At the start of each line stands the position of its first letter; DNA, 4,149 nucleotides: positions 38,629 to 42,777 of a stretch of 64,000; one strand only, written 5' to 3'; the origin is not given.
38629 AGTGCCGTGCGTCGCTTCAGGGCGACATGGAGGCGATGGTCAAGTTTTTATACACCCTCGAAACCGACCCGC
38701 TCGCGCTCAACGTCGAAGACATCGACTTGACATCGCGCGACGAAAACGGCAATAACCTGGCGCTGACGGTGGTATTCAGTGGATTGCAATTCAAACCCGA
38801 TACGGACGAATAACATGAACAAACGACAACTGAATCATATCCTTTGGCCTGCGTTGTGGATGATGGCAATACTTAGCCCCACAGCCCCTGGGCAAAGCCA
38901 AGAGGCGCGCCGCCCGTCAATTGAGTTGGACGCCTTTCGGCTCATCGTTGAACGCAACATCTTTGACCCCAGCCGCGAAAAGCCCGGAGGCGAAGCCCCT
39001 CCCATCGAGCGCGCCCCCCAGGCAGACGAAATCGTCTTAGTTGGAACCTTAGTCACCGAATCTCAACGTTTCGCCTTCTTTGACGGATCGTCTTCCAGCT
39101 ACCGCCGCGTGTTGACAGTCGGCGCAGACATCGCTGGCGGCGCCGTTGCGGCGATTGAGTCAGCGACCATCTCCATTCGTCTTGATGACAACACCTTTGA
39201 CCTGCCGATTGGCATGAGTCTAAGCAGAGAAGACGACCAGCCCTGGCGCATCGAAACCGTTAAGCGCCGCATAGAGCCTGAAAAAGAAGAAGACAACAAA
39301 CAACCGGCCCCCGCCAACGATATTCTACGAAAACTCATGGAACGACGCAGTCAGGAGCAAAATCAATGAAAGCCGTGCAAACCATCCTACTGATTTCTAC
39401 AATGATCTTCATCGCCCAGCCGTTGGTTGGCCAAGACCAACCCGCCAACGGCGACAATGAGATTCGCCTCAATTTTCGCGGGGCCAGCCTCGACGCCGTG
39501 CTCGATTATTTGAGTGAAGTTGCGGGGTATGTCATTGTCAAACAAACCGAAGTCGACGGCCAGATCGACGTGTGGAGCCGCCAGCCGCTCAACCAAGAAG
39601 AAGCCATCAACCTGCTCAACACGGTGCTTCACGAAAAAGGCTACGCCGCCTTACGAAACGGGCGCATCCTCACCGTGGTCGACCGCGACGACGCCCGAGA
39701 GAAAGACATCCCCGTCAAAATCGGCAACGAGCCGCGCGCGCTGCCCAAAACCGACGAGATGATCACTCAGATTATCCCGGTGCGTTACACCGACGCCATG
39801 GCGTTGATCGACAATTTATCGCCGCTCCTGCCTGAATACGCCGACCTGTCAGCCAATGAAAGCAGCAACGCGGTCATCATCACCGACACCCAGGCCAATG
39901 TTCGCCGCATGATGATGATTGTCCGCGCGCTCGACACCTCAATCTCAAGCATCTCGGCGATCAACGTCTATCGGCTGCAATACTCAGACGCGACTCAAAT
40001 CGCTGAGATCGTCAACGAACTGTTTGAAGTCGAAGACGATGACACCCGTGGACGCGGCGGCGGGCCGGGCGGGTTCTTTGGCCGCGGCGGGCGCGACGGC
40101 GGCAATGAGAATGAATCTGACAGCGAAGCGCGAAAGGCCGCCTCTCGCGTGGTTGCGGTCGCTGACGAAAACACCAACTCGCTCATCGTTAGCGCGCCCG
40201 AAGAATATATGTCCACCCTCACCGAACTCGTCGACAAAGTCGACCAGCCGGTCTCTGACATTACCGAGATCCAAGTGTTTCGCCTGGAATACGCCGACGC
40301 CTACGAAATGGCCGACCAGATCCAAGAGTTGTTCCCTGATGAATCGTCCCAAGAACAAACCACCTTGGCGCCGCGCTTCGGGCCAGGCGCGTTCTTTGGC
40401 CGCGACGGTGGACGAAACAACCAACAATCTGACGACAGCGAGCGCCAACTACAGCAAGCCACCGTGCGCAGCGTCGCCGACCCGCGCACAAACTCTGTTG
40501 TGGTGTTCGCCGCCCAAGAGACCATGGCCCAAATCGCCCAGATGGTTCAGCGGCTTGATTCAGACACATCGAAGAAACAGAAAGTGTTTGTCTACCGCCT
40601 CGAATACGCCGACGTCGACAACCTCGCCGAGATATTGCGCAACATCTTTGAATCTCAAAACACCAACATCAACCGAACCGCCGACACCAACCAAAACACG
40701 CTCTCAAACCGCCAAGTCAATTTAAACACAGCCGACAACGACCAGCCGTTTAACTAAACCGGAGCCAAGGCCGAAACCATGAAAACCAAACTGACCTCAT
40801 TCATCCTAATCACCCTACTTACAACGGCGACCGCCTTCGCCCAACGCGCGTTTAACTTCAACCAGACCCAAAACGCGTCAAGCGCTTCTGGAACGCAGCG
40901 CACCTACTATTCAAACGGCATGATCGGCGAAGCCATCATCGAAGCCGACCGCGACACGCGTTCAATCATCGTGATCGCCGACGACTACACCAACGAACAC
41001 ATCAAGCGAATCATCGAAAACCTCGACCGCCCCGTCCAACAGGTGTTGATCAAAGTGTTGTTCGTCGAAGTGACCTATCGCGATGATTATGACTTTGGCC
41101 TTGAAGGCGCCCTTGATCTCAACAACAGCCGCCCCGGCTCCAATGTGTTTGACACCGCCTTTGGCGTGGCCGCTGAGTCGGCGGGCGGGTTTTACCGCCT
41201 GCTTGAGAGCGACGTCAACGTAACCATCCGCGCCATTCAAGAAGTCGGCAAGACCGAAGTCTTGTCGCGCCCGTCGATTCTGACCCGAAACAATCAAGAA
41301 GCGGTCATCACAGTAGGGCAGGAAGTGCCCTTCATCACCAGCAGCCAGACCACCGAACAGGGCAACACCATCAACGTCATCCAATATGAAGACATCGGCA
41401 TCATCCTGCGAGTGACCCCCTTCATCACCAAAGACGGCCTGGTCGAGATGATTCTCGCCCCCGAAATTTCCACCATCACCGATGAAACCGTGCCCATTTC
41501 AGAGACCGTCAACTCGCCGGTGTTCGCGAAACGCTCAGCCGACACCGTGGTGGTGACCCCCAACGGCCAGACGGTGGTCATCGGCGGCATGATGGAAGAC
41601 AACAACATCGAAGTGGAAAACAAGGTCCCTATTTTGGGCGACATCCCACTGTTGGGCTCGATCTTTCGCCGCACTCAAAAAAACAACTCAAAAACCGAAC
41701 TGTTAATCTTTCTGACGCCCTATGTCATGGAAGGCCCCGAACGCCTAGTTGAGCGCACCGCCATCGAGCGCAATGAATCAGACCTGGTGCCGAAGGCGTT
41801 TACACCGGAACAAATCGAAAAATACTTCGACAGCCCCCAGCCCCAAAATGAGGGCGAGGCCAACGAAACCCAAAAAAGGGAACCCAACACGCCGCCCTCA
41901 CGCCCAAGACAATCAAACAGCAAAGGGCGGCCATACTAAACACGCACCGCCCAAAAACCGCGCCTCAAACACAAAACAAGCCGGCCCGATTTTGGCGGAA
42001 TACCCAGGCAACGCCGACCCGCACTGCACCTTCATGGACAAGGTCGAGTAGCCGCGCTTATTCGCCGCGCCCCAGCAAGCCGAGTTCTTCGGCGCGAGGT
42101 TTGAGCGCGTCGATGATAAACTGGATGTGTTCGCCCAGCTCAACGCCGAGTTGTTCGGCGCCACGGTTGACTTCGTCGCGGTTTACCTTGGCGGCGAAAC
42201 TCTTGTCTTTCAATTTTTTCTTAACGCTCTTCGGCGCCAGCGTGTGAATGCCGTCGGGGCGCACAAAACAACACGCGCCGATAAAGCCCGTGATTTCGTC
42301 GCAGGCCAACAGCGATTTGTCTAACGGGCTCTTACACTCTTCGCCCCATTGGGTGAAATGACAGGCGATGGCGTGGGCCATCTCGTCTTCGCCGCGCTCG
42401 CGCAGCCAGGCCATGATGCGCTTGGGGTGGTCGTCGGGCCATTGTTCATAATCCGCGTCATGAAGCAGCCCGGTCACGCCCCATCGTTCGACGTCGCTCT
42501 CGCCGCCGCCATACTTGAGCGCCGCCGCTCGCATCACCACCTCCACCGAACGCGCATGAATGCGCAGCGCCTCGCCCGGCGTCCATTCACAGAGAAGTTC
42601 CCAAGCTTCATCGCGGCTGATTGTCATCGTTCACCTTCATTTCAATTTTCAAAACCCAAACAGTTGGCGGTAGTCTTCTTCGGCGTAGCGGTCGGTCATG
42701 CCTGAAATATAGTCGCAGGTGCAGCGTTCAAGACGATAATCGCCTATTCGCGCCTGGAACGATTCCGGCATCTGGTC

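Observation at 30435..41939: Complete T2SS/T4P-like operon that lacks a prepilin peptidase and GspC in cis, with several pseudopilin paralogs encoded elsewhere.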

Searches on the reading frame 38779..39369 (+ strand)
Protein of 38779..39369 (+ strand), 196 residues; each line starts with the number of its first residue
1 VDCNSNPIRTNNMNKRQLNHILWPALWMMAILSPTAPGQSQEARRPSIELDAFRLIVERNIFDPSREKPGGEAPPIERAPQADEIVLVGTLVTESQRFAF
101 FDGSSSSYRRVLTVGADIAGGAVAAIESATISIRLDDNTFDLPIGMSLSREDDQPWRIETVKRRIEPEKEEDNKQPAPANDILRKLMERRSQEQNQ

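Call 3: search_protein_families(library=pfam, proteins=[window:38779-39369:+], max_evalue=0.01)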
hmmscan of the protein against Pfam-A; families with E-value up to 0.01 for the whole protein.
window:38779-39369:+ (196 aa): 0 families

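Call 28: search_protein_families(library=ncbifam, proteins=[window:38779-39369:+], max_evalue=0.01)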
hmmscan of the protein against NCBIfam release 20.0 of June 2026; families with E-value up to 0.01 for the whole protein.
window:38779-39369:+ (196 aa): 1 family
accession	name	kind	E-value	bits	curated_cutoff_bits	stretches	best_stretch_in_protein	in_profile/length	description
NF041515.1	GspC_delta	equivalog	2.8e-05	24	150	1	42-179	48-194/311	type II secretion system protein GspC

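Call 35: search_solved_structures(query=A3, max_evalue=10, show_alignments=2)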
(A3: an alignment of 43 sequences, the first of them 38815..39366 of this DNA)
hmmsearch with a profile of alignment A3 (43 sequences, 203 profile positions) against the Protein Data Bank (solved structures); distinct sequences matched with E-value up to 10: 3.
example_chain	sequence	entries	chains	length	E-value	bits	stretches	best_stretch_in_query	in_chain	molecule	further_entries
2y4x_A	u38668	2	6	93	0.12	15.1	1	72-110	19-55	PILP PROTEIN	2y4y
2lc4_A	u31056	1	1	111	0.15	14.7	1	71-110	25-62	PilP protein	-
2lnv_A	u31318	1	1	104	0.38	13.4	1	69-130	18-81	General secretion pathway protein C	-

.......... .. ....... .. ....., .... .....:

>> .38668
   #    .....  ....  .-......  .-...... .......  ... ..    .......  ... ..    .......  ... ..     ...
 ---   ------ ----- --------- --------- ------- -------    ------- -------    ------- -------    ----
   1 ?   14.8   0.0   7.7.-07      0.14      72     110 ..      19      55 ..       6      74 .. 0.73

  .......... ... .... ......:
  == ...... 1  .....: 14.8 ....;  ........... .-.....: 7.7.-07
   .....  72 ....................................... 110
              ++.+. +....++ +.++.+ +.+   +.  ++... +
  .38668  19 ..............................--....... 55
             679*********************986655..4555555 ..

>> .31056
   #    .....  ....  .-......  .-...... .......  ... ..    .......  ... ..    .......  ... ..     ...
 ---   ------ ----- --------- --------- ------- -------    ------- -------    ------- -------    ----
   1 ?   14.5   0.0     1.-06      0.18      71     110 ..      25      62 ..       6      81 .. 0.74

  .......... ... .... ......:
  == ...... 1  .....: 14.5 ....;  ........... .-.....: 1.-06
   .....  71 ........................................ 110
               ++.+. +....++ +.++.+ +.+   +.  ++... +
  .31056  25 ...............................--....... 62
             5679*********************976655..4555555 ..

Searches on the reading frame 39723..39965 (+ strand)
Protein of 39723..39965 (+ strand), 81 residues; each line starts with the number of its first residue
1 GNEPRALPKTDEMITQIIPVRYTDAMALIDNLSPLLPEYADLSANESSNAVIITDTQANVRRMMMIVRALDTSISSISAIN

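Call 61: search_protein_families(library=pfam, proteins=[window:39723-39965:+], max_evalue=10)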
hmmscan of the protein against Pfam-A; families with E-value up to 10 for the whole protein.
seq(81 aa): 1 family
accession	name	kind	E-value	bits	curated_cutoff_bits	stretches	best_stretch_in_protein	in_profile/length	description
PF03958.22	Secretin_N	-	6.5e-12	45.9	28.2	1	15-72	1-65/69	Bacterial type II/III secretion system short domain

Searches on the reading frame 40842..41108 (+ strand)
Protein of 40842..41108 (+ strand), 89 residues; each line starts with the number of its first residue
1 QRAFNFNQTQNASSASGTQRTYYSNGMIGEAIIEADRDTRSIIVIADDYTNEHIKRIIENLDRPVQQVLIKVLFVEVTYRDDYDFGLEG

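Call 61: search_protein_families(library=pfam, proteins=[window:40842-41108:+], max_evalue=10)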
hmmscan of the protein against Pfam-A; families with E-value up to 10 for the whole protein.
seq(89 aa): 1 family
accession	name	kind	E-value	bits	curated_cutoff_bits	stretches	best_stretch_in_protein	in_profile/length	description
PF03958.22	Secretin_N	-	0.0021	18.7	28.2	1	30-67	32-69/69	Bacterial type II/III secretion system short domain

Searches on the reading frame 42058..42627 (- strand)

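Call 11: search_protein_families(library=pfam, proteins=[window:42058-42627:-], max_evalue=0.01)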
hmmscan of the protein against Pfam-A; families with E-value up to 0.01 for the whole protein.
window:42058-42627:- (189 aa): 1 family
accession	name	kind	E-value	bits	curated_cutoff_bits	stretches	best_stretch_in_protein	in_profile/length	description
PF01966.28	HD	-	2.3e-06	28.3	22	1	23-110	3-111/116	HD domain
